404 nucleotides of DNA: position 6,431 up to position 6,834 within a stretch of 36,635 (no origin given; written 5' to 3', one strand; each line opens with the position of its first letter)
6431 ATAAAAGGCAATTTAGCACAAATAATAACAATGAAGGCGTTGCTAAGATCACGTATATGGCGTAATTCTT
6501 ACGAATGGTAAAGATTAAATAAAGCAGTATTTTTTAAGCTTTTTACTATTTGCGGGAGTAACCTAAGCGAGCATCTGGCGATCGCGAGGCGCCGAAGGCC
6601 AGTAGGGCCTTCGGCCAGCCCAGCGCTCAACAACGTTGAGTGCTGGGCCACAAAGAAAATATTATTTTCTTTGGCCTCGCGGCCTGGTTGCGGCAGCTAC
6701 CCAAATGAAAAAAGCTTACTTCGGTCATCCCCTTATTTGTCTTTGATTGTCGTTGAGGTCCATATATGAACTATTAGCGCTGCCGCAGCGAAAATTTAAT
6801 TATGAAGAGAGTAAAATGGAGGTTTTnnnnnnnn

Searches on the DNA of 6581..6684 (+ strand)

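Call 64: build_rna_model(alignment_id=A2, structure=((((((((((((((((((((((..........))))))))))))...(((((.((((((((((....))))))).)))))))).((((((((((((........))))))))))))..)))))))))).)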
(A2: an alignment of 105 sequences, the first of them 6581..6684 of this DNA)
Model R1 built from alignment A2 (105 sequences, 129 columns); structure: as given.
model positions 111; base pairs 49; branch points 2; effective number of sequences 0.61; information 0.59 bits per position. Calibrated on 0.2 Mb of random sequence (short: E-values are rough).
structure used (alignment columns):
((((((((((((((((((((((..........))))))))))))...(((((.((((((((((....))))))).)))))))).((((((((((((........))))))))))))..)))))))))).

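Call 65: search_with_rna_model(model_id=R1, sources=[window, L001, L002, L003, L004, L005, L006, L007, L008, L009, L010, L011, L012, L013, L014, L015, L016, L017, L018, L019, L020, L021, L022, L023, L024, L025, L026, L027, L028, L029, L030, L031, L032, L033, L034, L035, L036, L037, L038, L039, L040, L041, L042, L043, L044, L045, L046, L047, L048, L049, L050, L051, L052, L053, L054, L055, L056, L057, L058, L059, L060, L061, L062, L063, L064, L065, L066, L067, L068, L069, L070, L071, L072, L073, L074, L075, L076, L077, L078, L079, L080, L081, L082, L083, L084, L085], max_evalue=0.01)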
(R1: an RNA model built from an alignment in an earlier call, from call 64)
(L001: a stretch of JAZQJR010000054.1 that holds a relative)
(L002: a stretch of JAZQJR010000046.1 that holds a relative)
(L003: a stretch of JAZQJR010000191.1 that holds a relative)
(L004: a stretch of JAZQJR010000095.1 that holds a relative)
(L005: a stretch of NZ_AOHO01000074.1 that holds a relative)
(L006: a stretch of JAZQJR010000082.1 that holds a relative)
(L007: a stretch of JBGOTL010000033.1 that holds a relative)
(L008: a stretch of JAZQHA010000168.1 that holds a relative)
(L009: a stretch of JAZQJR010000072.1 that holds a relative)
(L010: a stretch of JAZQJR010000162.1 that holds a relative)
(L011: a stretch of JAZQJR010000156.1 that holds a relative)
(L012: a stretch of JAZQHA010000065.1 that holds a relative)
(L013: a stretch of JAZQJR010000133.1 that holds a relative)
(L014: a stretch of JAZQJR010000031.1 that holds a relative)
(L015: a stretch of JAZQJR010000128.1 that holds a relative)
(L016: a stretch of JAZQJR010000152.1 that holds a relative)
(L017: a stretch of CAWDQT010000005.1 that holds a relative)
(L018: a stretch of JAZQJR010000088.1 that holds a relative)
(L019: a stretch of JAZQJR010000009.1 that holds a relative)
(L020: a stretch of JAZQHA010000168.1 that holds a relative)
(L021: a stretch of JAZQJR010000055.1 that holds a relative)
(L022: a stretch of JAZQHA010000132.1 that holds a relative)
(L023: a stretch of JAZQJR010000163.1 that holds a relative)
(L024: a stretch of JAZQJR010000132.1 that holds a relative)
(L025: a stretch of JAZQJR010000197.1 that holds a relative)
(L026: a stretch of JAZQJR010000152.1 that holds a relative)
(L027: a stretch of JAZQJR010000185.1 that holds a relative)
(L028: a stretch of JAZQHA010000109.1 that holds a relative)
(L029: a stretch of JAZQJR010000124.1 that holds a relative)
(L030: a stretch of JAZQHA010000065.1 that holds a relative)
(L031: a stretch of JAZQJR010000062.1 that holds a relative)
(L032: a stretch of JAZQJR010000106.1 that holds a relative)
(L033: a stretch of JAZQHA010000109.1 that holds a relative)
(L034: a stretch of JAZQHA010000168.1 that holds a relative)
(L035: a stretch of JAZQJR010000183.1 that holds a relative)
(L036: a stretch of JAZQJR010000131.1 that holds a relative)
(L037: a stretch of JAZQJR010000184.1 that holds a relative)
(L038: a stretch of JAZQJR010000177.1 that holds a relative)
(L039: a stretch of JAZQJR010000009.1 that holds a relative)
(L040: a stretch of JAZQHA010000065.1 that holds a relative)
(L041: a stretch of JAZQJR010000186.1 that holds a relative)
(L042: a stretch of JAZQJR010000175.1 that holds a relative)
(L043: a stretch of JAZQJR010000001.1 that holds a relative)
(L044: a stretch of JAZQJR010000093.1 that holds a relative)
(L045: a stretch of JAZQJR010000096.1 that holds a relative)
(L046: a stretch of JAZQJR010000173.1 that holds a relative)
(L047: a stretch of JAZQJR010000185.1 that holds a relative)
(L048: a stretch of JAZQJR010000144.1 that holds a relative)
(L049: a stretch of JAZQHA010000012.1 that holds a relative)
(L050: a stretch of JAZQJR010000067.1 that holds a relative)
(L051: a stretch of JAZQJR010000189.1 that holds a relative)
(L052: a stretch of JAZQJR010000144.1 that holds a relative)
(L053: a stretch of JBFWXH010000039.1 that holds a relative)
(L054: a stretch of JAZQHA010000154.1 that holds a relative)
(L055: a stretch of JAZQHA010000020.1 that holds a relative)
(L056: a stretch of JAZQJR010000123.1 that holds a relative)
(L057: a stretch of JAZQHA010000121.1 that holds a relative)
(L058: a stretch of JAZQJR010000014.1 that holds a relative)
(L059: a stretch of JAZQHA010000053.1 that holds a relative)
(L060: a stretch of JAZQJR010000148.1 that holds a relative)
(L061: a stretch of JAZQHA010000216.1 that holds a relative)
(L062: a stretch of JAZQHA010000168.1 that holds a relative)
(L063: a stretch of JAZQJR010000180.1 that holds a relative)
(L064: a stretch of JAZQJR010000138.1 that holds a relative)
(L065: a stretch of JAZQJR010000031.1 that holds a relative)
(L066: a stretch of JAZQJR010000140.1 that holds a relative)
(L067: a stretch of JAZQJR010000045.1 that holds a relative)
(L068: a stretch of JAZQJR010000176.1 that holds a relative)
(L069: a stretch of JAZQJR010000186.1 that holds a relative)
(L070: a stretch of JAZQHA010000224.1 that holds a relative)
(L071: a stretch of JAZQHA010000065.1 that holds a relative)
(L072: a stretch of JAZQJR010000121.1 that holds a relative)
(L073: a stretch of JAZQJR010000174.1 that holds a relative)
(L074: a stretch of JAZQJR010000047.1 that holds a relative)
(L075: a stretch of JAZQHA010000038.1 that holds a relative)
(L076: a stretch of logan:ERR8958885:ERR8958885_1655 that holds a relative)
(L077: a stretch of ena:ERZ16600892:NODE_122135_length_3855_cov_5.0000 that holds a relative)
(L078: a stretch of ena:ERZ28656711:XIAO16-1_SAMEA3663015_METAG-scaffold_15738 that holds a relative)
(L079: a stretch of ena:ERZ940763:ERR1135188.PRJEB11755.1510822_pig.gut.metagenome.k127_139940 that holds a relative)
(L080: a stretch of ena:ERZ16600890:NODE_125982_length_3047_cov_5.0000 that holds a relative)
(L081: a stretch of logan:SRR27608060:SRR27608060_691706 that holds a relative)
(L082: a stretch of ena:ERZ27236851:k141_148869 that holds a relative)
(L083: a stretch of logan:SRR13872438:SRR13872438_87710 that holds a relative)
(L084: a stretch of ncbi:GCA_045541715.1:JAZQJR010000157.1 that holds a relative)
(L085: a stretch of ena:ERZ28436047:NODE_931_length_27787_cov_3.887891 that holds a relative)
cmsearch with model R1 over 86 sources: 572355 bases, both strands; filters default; matches with E-value up to 0.01: 239.
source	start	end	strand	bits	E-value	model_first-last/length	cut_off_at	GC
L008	320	429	+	122.3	1.5e-25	1-111/111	no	0.5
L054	2982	3092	+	121.5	2.4e-25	1-111/111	no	0.52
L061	1373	1483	+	121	3.1e-25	1-111/111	no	0.54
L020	5954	6064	-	120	5.3e-25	1-111/111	no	0.54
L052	62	172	+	119.8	6.1e-25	1-111/111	no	0.56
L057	7336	7448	-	119.4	7.6e-25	1-111/111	no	0.57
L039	3883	3994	-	119.1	8.9e-25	1-111/111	no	0.59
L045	103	213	-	118.1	1.5e-24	1-111/111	no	0.51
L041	6016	6125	-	118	1.6e-24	1-111/111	no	0.55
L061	3197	3307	+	117.8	1.8e-24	1-111/111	no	0.49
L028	6612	6722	-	117.6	1.9e-24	1-111/111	no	0.58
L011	1756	1866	+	115.1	7.6e-24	1-111/111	no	0.59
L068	4781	4886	-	114.7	9.4e-24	1-111/111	no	0.61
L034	7813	7925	-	114.4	1.1e-23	1-111/111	no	0.56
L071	3290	3402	+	114.2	1.2e-23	1-111/111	no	0.54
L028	7563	7673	-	114.2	1.3e-23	1-111/111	no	0.44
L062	4482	4591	-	114.1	1.3e-23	1-111/111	no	0.51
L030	5971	6083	+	114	1.4e-23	1-111/111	no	0.52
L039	5448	5559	-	113.8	1.6e-23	1-111/111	no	0.57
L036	2867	2972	+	113.7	1.6e-23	1-111/111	no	0.6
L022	5702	5816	-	113.4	1.9e-23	1-111/111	no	0.5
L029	684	792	-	113.1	2.3e-23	1-111/111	no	0.58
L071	4584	4695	+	113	2.3e-23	1-111/111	no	0.56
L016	5160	5270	-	112.7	2.8e-23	1-111/111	no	0.59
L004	2874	2981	-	111.7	4.7e-23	1-111/111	no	0.59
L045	7863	7970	-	111.7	4.8e-23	1-111/111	no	0.63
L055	6821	6932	+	111.2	6.2e-23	1-111/111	no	0.44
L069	2343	2448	+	111.2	6.3e-23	1-111/111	no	0.61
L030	3281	3395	-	111.1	6.4e-23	1-111/111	no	0.5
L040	7647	7761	-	110.8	7.7e-23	1-111/111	no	0.5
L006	7185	7295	-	110.5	9e-23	1-111/111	no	0.54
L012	2093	2203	-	110.1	1.1e-22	1-111/111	no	0.5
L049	1767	1879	-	110.1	1.1e-22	1-111/111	no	0.5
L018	4101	4210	+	110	1.2e-22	1-111/111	no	0.63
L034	5529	5646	+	109.8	1.4e-22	1-111/111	no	0.53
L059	7097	7207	-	109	2.1e-22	1-111/111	no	0.51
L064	305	414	+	108.8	2.2e-22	1-111/111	no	0.51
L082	1671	1779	-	108.7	2.5e-22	1-111/111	no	0.51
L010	2155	2262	+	108.6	2.6e-22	1-111/111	no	0.56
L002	3402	3509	-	108.5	2.6e-22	1-111/111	no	0.58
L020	7486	7600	+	108.3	2.9e-22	1-111/111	no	0.51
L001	4444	4551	-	108.3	2.9e-22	1-111/111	no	0.53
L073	1945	2048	+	108.2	3.1e-22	1-111/111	no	0.58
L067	6729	6836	+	108.2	3.1e-22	1-111/111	no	0.58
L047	5551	5658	+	108.2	3.2e-22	1-111/111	no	0.58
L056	1210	1315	-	108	3.6e-22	1-111/111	no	0.61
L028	5393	5503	+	107.9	3.6e-22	1-111/111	no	0.47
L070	2131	2244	-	107.9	3.7e-22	1-111/111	no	0.48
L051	7207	7312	-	107.8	3.9e-22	1-111/111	no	0.58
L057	4216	4325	-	107.6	4.4e-22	1-111/111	no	0.5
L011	65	170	-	107.3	5.1e-22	1-111/111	no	0.57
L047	73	176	-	106.8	6.5e-22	1-111/111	no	0.6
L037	1158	1261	+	106.8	6.6e-22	1-111/111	no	0.6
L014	3445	3548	+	106.7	7.1e-22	1-111/111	no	0.56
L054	1921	2033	+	106.7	7.2e-22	1-111/111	no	0.5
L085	3541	3649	-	106.6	7.4e-22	1-111/111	no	0.53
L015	6802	6909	+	106.6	7.6e-22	1-111/111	no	0.55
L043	431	534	-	105.9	1.1e-21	1-111/111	no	0.59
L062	793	901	+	105.8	1.1e-21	1-111/111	no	0.55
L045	6643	6746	+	105.6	1.3e-21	1-111/111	no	0.59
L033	2085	2194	+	105.6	1.3e-21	1-111/111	no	0.51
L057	2977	3086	+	105.5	1.3e-21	1-111/111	no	0.47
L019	1294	1401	+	105.4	1.4e-21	1-111/111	no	0.56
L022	1209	1321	-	104.9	1.9e-21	1-111/111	no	0.41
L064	5181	5284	+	104.8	2e-21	1-111/111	no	0.58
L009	1857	1964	+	104.6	2.2e-21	1-111/111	no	0.53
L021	3567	3674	+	104.6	2.2e-21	1-111/111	no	0.55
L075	34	148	+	104.5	2.3e-21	1-111/111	no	0.55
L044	286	389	+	104.3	2.6e-21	1-111/111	no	0.62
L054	6972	7085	+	103.1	5e-21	1-111/111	no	0.5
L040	5515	5629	-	102.8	5.8e-21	1-111/111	no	0.52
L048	5724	5827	-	101.9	9.6e-21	1-111/111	no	0.61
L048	4561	4664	-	101.1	1.5e-20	1-111/111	no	0.61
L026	5538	5645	-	100.9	1.6e-20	1-111/111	no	0.56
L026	7232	7335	-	100.7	1.8e-20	1-111/111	no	0.61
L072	2574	2679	+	100.6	1.9e-20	1-111/111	no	0.58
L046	5771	5876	-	100.5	2.1e-20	1-111/111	no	0.61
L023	5954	6057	+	100.5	2.1e-20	1-111/111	no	0.57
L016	5968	6071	+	100.3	2.2e-20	1-111/111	no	0.57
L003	2147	2250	+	99.6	3.2e-20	1-111/111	no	0.61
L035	1242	1345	+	99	4.6e-20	1-111/111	no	0.61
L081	1105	1215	+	98.8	5e-20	1-111/111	no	0.56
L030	4779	4888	+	98.8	5.2e-20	1-111/111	no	0.48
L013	6624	6731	-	98.3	6.4e-20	1-111/111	no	0.6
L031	30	140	+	98.3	6.8e-20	1-111/111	no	0.57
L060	2030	2137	-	97.9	8.4e-20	1-111/111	no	0.53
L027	4686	4793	-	97.7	9e-20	1-111/111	no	0.56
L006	6319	6423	-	97.6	9.8e-20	1-111/111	no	0.61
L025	2715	2823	+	97.3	1.1e-19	1-111/111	no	0.55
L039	6203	6306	-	97.3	1.2e-19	1-111/111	no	0.56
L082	438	548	+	97.1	1.3e-19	1-111/111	no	0.58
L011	3196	3299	+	95.8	2.5e-19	1-111/111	no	0.62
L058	1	108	-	95.7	2.6e-19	1-110/111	3'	0.57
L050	2604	2707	-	95.5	3.1e-19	1-111/111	no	0.62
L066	1178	1281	+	94.8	4.5e-19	1-111/111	no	0.59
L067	1434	1536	+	94.4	5.3e-19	1-111/111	no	0.56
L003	3677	3780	+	94.3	5.8e-19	1-111/111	no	0.55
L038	6322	6423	+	94.2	6.2e-19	1-109/111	3'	0.57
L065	572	674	-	92.6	1.4e-18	1-111/111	no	0.56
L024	6681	6784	+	92.6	1.5e-18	1-111/111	no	0.62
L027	6934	7037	+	92.1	1.9e-18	1-111/111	no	0.56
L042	332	435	-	91.3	2.9e-18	1-111/111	no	0.63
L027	1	101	-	90.3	4.9e-18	1-104/111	3'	0.51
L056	2654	2757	-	90.3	5.1e-18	1-111/111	no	0.59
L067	2165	2272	+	90.1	5.6e-18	1-111/111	no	0.58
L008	319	428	-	89.3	8.7e-18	1-111/111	no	0.5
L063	1330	1432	+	89.2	9e-18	1-111/111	no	0.58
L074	643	746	+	88.1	1.6e-17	1-111/111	no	0.6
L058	1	109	+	85.2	8.1e-17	1-111/111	no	0.58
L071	4583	4694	-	84.3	1.2e-16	1-111/111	no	0.56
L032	1914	2012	+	83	2.5e-16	1-111/111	no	0.63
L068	4782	4887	+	81.1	7.1e-16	1-111/111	no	0.61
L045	7864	7971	+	81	7.6e-16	1-111/111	no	0.63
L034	7814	7926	+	80.7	8.8e-16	1-111/111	no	0.56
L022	1210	1322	+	80.4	1e-15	1-111/111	no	0.41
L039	5449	5560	+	80.3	1.1e-15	1-111/111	no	0.57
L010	2154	2261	-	80.2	1.2e-15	1-111/111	no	0.56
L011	66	171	+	79.9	1.4e-15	1-111/111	no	0.57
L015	1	93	+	78.8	2.5e-15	15-111/111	5'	0.51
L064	5180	5283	-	78.7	2.7e-15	1-111/111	no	0.58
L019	1293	1400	-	78.4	3.2e-15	1-111/111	no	0.56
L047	5550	5657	-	78.3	3.2e-15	1-111/111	no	0.58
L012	2094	2204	+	78.3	3.3e-15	1-111/111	no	0.5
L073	1944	2047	-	78.2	3.4e-15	1-111/111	no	0.58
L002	3403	3510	+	78.1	3.5e-15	1-111/111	no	0.58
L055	6820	6931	-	78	3.8e-15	1-111/111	no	0.44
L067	6728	6835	-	77.9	4.1e-15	1-111/111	no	0.58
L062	4483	4592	+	77.7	4.5e-15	1-111/111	no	0.51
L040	7648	7762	+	77.7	4.6e-15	1-111/111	no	0.5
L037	1157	1260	-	77.2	6e-15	1-111/111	no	0.6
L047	74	177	+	77.1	6.3e-15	1-111/111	no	0.6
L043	432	535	+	77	6.5e-15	1-111/111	no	0.58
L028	6613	6723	+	76.8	7.3e-15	1-111/111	no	0.57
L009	1856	1963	-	76.7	7.6e-15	1-111/111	no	0.54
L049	1768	1880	+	76.6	8.2e-15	1-111/111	no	0.5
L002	4550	4641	-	76.1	1.1e-14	19-111/111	5'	0.53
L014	3444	3547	-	76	1.1e-14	1-111/111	no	0.56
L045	6642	6745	-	75.9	1.2e-14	1-111/111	no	0.59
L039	22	136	+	75.9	1.2e-14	1-111/111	no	0.61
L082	1672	1780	+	75.8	1.3e-14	1-111/111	no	0.51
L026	5539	5646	+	75.6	1.4e-14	1-111/111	no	0.57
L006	6320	6424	+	75.4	1.6e-14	1-111/111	no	0.61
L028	7564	7674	+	75.3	1.6e-14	1-111/111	no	0.44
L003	2146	2249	-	75.1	1.8e-14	1-111/111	no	0.61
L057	2976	3085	-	75.1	1.9e-14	1-111/111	no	0.47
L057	4217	4326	+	75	2e-14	1-111/111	no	0.5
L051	7208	7313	+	74.8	2.2e-14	1-111/111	no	0.58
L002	1445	1550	-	74.5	2.5e-14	1-111/111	no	0.59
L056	1211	1316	+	74.4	2.6e-14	1-111/111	no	0.61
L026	7233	7336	+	74.4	2.6e-14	1-111/111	no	0.61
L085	3542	3650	+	74.3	2.9e-14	1-111/111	no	0.52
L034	5528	5645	-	74.1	3.1e-14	1-111/111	no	0.53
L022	5703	5817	+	73.8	3.6e-14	1-111/111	no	0.5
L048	4562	4665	+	73.7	3.9e-14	1-111/111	no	0.61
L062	792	900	-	73.6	4e-14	1-111/111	no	0.55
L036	1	94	-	73.2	5.1e-14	1-101/111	3'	0.5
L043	2663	2747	+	72.5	7.5e-14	1-85/111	3'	0.6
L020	7485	7599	-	72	9.7e-14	1-111/111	no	0.51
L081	1104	1214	-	71.3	1.4e-13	1-111/111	no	0.57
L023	5953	6056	-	71.3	1.5e-13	1-111/111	no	0.57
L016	5967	6070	-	71.2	1.5e-13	1-111/111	no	0.57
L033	2084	2193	-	71.1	1.6e-13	1-111/111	no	0.51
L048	5725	5828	+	71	1.6e-13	1-111/111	no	0.61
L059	7098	7208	+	71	1.7e-13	1-111/111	no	0.51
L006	1576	1676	-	70.8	1.9e-13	1-111/111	no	0.64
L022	7749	7836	-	70.6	2.1e-13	24-111/111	5'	0.5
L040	5516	5630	+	70.6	2.1e-13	1-111/111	no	0.53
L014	1773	1866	+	69.7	3.3e-13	1-111/111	no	0.69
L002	1446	1551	+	69.5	3.8e-13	1-111/111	no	0.58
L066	1177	1280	-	69.3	4.2e-13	1-111/111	no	0.59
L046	221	320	-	69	5e-13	1-111/111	no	0.52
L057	1015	1122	-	68.8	5.6e-13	1-111/111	no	0.55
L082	437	547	-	68.6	6e-13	1-111/111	no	0.59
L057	1016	1123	+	68.5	6.4e-13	1-111/111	no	0.55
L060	2031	2138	+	68.4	7e-13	1-111/111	no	0.53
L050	1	86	+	68.1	8e-13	25-111/111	5'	0.44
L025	2714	2822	-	68.1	8.1e-13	1-111/111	no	0.56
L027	6933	7036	-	68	8.4e-13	1-111/111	no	0.56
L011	3195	3298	-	68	8.6e-13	1-111/111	no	0.62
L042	333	436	+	67.6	1e-12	1-111/111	no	0.63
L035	1241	1344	-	67.6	1e-12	1-111/111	no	0.61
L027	4687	4794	+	67.5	1.1e-12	1-111/111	no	0.56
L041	6831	6931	+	67.2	1.3e-12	1-111/111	no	0.66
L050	2605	2708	+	66.8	1.7e-12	1-111/111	no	0.62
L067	1433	1535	-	66.7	1.7e-12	1-111/111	no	0.55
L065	573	675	+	66.6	1.8e-12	1-111/111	no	0.57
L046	5772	5877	+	66.5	1.9e-12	1-111/111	no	0.61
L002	1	81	+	66.5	2e-12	26-111/111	5'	0.52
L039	6204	6307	+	65.4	3.4e-12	1-111/111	no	0.56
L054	283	379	+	64.6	5.2e-12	1-111/111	no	0.47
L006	1577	1677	+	64.6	5.4e-12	1-111/111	no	0.64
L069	5015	5101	+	64.4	5.8e-12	1-94/111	3'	0.59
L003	3676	3779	-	63.9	7.8e-12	1-111/111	no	0.56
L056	2655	2758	+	62.8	1.4e-11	1-111/111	no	0.59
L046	4721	4814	+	62.5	1.6e-11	1-111/111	no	0.59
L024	6680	6783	-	62.3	1.9e-11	1-111/111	no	0.62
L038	6321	6423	-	62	2.2e-11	2-111/111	5'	0.57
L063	1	90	-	61.8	2.4e-11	1-93/111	3'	0.44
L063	4457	4555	-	59.9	6.7e-11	1-111/111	no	0.59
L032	1913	2011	-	59.4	9e-11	1-111/111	no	0.63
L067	2164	2271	-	59.2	1e-10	1-111/111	no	0.58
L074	642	745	-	59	1.1e-10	1-111/111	no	0.59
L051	1715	1815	-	56.2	4.9e-10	1-111/111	no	0.68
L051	1716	1816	+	55.4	7.5e-10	1-111/111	no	0.68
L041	6830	6930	-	55.1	8.9e-10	1-111/111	no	0.66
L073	1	90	-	54.9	9.8e-10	1-97/111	3'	0.59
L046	4720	4813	-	54.2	1.4e-09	1-111/111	no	0.59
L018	5891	5976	+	52.6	3.5e-09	1-111/111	no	0.56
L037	2549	2629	-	52.5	3.8e-09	26-111/111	5'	0.57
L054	282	378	-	51.4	6.7e-09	1-111/111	no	0.47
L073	1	91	+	51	8.2e-09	13-111/111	5'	0.59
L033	461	555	+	50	1.4e-08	1-111/111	no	0.58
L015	1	92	-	49.9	1.5e-08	1-95/111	3'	0.5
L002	4551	4641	+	48.4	3.4e-08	1-91/111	3'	0.53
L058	662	760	+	44.4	3e-07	1-111/111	no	0.57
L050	1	85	-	43.9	3.8e-07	1-85/111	3'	0.44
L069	1452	1549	-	43.3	5.3e-07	1-111/111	no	0.53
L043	2662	2747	-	40.9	2e-06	25-111/111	5'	0.6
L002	1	80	-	39.6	3.8e-06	1-84/111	3'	0.51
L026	4481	4567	-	39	5.4e-06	1-111/111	no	0.44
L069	5014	5101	-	38.9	5.8e-06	19-111/111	5'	0.59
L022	7750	7836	+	37.4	1.3e-05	1-86/111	3'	0.49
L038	4135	4219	-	36.5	2.2e-05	1-111/111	no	0.56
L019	6388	6438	-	36.3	2.3e-05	60-111/111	5'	0.47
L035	1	55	-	35.8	3.1e-05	1-57/111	3'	0.69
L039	32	135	-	35.1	4.5e-05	1-111/111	no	0.57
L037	2550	2629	+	31.3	0.00035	1-84/111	3'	0.57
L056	1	45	+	29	0.0012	62-111/111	5'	0.47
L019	6222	6291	-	28.7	0.0014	1-111/111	no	0.51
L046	2721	2815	-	28.5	0.0016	1-111/111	no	0.38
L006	7196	7257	+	26.8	0.0041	11-71/111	no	0.34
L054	1846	1961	-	26.1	0.0056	1-111/111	no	0.5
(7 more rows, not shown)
